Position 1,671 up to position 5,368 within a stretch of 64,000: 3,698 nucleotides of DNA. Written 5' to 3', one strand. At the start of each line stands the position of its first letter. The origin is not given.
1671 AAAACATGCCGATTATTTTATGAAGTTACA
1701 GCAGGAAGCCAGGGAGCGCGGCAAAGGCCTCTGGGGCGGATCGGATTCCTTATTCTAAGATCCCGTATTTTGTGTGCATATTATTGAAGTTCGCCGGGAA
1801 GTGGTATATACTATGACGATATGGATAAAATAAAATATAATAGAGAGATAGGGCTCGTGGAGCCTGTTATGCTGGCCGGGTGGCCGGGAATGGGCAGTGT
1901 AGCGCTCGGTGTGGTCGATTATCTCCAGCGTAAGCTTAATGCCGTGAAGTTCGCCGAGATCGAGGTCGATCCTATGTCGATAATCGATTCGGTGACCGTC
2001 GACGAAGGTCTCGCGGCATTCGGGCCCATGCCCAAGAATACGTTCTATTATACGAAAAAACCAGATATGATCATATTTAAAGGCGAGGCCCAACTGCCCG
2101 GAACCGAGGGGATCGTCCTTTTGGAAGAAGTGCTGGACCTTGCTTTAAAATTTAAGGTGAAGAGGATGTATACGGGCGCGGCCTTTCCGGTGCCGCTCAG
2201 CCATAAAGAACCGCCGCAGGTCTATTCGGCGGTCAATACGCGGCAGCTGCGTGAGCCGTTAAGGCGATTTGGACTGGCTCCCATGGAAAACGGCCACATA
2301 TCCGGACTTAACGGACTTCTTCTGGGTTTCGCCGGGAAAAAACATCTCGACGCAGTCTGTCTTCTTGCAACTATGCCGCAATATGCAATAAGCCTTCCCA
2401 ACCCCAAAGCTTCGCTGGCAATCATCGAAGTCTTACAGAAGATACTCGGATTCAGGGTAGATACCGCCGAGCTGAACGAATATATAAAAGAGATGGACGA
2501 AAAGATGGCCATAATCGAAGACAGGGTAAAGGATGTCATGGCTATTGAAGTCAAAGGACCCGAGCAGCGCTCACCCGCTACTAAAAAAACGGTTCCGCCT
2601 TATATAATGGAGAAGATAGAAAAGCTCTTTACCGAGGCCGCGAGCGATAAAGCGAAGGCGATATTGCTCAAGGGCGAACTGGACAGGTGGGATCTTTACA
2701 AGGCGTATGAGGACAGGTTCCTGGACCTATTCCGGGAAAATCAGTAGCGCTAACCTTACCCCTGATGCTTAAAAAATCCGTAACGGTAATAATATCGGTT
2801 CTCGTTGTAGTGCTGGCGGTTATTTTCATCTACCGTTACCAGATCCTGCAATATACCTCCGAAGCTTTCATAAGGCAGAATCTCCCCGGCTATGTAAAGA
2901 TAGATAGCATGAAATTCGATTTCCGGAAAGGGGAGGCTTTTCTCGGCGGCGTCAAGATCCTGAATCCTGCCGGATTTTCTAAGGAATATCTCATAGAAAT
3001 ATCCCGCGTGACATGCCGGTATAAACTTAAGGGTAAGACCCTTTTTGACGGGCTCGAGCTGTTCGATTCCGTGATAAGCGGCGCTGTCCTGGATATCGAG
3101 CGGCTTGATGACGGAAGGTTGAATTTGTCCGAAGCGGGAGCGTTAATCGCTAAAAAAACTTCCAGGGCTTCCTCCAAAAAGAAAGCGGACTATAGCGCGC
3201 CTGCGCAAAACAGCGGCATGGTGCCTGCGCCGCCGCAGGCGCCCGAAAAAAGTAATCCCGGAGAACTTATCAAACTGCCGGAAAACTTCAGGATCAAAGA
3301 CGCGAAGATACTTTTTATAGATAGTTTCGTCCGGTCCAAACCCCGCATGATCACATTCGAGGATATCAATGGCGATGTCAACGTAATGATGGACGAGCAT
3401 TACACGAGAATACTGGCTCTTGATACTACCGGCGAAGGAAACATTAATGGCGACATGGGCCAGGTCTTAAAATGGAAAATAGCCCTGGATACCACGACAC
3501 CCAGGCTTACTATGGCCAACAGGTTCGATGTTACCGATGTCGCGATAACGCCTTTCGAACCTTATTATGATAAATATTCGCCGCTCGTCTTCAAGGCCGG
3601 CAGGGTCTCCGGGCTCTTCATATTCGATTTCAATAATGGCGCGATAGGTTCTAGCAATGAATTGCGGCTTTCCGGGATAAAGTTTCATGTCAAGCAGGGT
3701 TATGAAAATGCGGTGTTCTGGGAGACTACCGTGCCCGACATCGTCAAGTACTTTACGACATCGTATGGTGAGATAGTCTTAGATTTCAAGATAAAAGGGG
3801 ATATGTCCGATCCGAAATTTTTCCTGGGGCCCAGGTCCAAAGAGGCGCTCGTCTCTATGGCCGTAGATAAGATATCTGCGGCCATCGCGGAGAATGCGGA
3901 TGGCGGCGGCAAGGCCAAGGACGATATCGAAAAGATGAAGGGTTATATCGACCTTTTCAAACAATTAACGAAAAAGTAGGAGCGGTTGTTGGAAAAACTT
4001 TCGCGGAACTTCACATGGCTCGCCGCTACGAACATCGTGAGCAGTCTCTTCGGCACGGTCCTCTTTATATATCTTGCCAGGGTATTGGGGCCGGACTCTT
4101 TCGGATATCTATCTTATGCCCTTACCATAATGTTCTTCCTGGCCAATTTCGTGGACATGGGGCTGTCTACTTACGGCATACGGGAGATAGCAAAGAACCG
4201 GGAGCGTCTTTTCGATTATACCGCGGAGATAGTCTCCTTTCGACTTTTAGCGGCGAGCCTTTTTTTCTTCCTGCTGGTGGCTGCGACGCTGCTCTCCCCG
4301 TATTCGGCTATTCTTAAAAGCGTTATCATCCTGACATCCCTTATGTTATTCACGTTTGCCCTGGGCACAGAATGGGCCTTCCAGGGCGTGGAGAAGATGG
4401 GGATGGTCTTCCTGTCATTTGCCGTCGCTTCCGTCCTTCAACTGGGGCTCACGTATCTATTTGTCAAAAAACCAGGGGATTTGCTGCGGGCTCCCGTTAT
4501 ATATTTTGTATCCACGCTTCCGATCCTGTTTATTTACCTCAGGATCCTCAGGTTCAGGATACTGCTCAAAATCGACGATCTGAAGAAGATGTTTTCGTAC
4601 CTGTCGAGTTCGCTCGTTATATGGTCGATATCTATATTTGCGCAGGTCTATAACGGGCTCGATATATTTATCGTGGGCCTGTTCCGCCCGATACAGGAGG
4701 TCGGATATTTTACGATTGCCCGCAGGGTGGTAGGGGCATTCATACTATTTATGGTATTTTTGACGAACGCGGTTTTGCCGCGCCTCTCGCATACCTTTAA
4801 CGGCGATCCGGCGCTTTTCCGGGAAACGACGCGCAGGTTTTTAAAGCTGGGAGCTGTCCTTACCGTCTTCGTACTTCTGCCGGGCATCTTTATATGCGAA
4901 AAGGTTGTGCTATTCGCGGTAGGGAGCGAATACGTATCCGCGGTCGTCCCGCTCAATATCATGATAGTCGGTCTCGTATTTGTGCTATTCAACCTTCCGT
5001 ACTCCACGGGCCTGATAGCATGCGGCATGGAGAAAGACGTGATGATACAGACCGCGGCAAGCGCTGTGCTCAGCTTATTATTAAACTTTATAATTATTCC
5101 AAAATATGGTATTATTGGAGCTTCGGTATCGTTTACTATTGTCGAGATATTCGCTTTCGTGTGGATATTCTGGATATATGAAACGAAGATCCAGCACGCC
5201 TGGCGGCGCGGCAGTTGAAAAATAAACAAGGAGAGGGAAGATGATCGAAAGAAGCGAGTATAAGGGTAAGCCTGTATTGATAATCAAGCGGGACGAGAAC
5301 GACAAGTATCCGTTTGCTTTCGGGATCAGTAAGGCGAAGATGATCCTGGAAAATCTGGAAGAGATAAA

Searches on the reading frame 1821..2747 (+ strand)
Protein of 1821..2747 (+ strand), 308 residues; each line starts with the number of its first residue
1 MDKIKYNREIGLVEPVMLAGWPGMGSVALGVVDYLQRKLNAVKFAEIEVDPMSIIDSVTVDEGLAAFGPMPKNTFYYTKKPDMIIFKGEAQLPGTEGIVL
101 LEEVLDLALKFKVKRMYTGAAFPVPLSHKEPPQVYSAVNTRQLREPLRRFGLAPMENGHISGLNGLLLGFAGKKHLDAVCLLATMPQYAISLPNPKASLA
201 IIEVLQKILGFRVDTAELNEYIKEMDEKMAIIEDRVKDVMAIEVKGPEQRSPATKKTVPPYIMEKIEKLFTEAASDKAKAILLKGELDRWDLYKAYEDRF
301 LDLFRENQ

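Call 12: search_protein_families(library=pfam, proteins=[window:1821-2747:+], max_evalue=0.001)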
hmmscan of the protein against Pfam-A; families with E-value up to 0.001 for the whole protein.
window:1821-2747:+ (308 aa): 1 family
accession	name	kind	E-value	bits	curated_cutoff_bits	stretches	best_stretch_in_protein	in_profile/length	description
PF09754.15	PAC2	-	1.9e-37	129.6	25.8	1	17-230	1-212/215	PAC2 family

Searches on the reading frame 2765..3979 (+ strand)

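Call 12: search_protein_families(library=pfam, proteins=[window:2765-3979:+], max_evalue=0.001)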
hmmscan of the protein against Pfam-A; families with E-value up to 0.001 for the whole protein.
window:2765-3979:+ (404 aa): 1 family
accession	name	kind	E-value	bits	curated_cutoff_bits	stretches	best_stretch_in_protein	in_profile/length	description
PF05359.17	DUF748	-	1.3e-12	47.1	50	1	2-316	14-285/1037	Domain of Unknown Function (DUF748)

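Call 19: search_protein_families(library=ncbifam, proteins=[window:2765-3979:+], max_evalue=0.01)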
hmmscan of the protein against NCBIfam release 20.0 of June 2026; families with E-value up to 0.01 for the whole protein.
window:2765-3979:+ (404 aa): 0 families

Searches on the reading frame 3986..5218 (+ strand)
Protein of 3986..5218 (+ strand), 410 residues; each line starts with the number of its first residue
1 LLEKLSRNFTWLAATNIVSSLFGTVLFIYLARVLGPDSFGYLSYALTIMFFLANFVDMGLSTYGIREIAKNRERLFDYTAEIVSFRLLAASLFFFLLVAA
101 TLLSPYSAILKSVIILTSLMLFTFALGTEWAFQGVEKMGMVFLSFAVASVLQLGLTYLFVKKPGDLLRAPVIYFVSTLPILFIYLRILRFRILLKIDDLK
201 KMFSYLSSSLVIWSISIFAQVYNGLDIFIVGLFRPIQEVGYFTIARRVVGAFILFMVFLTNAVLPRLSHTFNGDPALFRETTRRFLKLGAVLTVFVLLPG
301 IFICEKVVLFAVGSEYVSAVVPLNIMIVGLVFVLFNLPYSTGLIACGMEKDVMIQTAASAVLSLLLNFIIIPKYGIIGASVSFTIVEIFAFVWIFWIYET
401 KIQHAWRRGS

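Call 12: search_protein_families(library=pfam, proteins=[window:3986-5218:+], max_evalue=0.001)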
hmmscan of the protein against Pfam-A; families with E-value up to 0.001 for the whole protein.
window:3986-5218:+ (410 aa): 2 families
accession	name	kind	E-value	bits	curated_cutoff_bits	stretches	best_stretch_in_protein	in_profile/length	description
PF01943.22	Polysacc_synt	-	8.5e-35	120.9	28.2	1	6-270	2-273/274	Polysaccharide biosynthesis protein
PF13440.11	Polysacc_synt_3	-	1.5e-11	44.5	23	1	30-320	2-292/293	Polysaccharide biosynthesis protein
